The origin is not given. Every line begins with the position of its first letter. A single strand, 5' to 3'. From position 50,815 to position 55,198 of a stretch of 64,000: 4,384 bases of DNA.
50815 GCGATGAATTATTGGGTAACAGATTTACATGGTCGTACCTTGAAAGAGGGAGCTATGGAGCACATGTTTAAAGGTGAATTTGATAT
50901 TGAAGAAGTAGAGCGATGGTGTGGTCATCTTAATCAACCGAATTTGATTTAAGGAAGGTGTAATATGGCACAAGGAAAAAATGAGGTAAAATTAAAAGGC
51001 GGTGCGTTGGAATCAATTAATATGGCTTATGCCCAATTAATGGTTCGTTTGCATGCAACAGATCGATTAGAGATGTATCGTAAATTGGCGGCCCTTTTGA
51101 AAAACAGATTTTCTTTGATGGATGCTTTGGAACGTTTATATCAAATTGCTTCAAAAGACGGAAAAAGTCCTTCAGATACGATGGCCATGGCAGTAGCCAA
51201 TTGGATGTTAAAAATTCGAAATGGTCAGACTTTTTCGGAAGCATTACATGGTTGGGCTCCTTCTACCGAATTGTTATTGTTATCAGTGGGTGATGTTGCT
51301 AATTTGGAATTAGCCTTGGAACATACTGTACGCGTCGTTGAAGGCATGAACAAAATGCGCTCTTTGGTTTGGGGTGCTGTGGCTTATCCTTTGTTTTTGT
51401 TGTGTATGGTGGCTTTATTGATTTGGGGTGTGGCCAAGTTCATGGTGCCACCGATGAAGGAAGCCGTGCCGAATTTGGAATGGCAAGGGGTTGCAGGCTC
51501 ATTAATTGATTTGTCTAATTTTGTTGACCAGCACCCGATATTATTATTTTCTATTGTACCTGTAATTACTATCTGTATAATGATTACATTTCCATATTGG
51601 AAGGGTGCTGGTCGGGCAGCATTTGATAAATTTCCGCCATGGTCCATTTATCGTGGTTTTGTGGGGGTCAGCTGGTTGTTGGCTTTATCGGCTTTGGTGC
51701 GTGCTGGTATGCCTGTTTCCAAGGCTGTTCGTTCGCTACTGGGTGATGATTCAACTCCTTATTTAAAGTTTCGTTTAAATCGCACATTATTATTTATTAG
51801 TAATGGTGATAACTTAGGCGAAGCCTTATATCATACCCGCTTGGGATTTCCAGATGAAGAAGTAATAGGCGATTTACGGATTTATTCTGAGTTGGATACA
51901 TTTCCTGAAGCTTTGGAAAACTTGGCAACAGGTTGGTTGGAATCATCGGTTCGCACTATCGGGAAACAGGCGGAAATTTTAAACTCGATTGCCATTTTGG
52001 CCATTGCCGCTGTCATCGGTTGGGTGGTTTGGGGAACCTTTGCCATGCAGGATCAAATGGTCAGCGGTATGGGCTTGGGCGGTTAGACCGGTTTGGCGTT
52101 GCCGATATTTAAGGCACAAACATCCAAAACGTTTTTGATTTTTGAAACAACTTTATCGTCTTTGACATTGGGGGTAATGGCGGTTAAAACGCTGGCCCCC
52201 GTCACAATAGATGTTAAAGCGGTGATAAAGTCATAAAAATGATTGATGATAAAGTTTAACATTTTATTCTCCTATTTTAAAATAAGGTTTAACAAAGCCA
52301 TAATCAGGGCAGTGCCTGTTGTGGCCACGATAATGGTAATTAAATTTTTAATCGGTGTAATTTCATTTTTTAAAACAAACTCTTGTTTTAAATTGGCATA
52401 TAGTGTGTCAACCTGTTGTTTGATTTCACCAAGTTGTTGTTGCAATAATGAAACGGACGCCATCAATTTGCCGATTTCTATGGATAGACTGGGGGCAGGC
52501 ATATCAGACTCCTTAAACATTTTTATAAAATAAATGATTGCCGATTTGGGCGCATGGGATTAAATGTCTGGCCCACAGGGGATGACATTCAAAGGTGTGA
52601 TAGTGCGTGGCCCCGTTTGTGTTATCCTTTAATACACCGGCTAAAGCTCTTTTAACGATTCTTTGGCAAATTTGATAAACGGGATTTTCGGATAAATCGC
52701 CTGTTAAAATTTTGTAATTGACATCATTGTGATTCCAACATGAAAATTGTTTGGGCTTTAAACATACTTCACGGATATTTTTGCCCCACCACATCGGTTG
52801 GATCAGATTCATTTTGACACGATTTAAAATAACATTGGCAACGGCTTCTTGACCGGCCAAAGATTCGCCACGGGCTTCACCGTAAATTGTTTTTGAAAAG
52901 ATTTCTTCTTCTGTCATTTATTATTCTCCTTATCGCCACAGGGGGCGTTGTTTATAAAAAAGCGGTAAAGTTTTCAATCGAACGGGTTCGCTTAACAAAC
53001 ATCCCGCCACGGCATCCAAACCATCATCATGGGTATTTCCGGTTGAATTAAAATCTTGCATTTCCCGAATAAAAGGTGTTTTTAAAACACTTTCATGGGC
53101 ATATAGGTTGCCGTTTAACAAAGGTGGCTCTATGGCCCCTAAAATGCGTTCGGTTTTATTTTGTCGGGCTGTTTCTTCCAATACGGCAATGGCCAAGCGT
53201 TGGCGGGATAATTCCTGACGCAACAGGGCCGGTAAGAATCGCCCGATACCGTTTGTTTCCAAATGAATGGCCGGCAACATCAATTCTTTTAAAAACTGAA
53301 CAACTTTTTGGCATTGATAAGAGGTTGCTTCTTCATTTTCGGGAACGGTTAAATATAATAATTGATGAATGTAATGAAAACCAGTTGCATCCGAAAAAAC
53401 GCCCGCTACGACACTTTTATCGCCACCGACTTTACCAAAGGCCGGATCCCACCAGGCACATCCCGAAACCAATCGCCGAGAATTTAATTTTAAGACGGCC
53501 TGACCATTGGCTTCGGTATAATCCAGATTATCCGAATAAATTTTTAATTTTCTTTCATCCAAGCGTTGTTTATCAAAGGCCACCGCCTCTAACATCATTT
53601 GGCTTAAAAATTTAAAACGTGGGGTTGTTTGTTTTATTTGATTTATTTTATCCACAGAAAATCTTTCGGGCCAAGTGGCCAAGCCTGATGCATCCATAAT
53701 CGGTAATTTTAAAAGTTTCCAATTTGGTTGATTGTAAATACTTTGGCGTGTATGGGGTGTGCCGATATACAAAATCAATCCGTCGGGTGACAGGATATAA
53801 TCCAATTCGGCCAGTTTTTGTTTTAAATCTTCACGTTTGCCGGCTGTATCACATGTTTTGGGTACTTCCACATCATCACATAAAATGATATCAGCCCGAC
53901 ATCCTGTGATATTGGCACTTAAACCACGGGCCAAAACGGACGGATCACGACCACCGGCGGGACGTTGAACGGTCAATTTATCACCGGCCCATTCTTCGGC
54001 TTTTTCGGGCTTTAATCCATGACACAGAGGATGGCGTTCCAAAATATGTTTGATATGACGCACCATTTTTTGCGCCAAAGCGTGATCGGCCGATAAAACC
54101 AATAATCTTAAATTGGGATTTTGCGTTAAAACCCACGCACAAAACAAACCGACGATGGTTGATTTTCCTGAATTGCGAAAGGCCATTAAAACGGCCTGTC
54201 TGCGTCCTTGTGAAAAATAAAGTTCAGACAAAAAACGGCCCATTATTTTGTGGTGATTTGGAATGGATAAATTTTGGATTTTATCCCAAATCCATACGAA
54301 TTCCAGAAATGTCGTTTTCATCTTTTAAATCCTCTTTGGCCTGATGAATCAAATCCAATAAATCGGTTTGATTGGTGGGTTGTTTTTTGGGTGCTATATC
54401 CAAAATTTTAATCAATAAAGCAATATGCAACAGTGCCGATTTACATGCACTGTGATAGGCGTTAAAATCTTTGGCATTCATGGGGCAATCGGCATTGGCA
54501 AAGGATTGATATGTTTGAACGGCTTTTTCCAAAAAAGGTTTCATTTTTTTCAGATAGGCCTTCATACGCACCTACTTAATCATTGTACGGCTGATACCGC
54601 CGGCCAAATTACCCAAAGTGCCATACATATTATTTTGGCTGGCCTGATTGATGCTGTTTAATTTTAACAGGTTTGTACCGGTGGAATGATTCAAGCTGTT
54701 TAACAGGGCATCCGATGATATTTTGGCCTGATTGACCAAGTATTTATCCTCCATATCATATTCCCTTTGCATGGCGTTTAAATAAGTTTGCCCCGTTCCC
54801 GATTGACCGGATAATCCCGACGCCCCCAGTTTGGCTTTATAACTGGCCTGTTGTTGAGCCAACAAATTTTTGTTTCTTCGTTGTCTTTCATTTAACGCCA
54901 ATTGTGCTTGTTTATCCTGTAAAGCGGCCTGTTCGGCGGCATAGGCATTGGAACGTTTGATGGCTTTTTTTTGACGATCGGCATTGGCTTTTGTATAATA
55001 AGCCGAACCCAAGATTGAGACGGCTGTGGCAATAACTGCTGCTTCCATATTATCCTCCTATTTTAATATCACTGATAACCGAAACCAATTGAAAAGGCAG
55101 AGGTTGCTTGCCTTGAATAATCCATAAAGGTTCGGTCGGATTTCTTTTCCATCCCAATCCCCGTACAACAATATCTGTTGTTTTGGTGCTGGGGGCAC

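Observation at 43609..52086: R64/TCP-type type IVb pilus assembly operon that lacks pilin, prepilin peptidase and adhesin genes in cis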

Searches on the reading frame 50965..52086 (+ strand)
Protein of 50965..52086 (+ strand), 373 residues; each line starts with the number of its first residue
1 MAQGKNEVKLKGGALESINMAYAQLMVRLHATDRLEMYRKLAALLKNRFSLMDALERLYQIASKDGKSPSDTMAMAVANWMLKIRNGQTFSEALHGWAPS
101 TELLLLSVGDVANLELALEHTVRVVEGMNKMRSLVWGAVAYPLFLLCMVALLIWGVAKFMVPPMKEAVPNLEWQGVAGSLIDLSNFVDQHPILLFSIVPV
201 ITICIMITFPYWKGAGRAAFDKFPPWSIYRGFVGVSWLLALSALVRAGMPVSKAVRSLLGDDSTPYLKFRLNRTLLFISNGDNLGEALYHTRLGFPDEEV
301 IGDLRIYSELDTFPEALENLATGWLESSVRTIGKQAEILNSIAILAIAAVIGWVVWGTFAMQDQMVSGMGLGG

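Call 3: search_protein_families(library=pfam, proteins=[window:50965-52086:+], max_evalue=0.1)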
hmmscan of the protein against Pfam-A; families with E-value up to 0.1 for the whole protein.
window:50965-52086:+ (373 aa): 1 family
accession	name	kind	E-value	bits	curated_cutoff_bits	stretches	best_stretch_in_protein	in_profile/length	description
PF00482.28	T2SSF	-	9.9e-22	77.7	25.2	2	237-355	1-119/125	Type II secretion system (T2SS), protein F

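Call 4: search_protein_families(library=ncbifam, proteins=[window:50965-52086:+], max_evalue=0.1)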
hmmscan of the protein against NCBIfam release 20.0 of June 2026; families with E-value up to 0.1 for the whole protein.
window:50965-52086:+ (373 aa): 5 families
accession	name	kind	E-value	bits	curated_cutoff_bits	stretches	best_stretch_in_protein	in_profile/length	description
NF041012.2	T4P_ComGB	equivalog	2.7e-15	56.6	240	1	35-290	4-257/332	competence type IV pilus assembly protein ComGB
NF007861.0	PRK10573.1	equivalog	1.1e-12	47.7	401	1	29-355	56-384/401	protein transport protein HofC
TIGR02120.1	GspF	equivalog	4.6e-10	39.3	424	1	21-207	52-238/401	type II secretion system inner membrane protein GspF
NF052607.1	T4PiliAsmPilCThrm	equivalog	1.6e-05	24.2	700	1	39-359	73-394/406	type IV pilus assembly protein PilC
NF052606.1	T4PiliAsmPilCMyx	equivalog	4.3e-05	22.5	700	1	29-223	77-269/419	type IV pilus assembly protein PilC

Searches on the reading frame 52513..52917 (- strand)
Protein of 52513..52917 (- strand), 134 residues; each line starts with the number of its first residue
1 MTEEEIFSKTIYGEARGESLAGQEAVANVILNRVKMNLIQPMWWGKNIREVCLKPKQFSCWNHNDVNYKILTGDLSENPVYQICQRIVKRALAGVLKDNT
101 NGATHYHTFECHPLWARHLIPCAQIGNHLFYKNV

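Call 8: search_protein_families(library=pfam, proteins=[window:52513-52917:-], max_evalue=0.01)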
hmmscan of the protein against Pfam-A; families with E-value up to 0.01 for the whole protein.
window:52513-52917:- (134 aa): 1 family
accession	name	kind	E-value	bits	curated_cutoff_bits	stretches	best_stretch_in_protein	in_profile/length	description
PF07486.17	Hydrolase_2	-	4.8e-22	78.9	27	1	17-131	1-100/100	Cell Wall Hydrolase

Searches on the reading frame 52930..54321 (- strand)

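Call 8: search_protein_families(library=pfam, proteins=[window:52930-54321:-], max_evalue=0.01)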
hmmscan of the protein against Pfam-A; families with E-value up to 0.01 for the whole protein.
window:52930-54321:- (463 aa): 3 families
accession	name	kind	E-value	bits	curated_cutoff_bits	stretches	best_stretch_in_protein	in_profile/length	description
PF22530.2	Terminase-T7_RNaseH-like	-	0.00014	22.5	27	1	330-403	33-105/108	Terminase Bacteriophage T7, Ribonuclease H-like domain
PF05127.21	NAT10_TcmA_helicase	-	0.0019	18.5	22.7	1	44-101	1-57/176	RNA cytidine acetyltransferase NAT10/TcmA, helicase domain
PF03237.21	Terminase_6N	-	0.0029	17.7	22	1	46-142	3-85/215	Terminase large subunit, T4likevirus-type, N-terminal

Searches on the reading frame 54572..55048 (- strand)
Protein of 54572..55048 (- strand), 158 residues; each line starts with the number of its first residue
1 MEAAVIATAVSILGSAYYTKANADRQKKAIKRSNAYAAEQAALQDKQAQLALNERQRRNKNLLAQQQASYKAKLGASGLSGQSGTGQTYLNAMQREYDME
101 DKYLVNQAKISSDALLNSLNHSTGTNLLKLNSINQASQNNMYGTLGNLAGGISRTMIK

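Call 8: search_protein_families(library=pfam, proteins=[window:54572-55048:-], max_evalue=0.01)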
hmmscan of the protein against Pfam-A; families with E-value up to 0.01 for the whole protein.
window:54572-55048:- (158 aa): 1 family
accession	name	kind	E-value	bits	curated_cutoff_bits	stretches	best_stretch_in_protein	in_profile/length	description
PF24072.1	T7_gp14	-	3.2e-05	24.4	27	1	3-150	4-159/187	T7 virus internal virion protein gp14 family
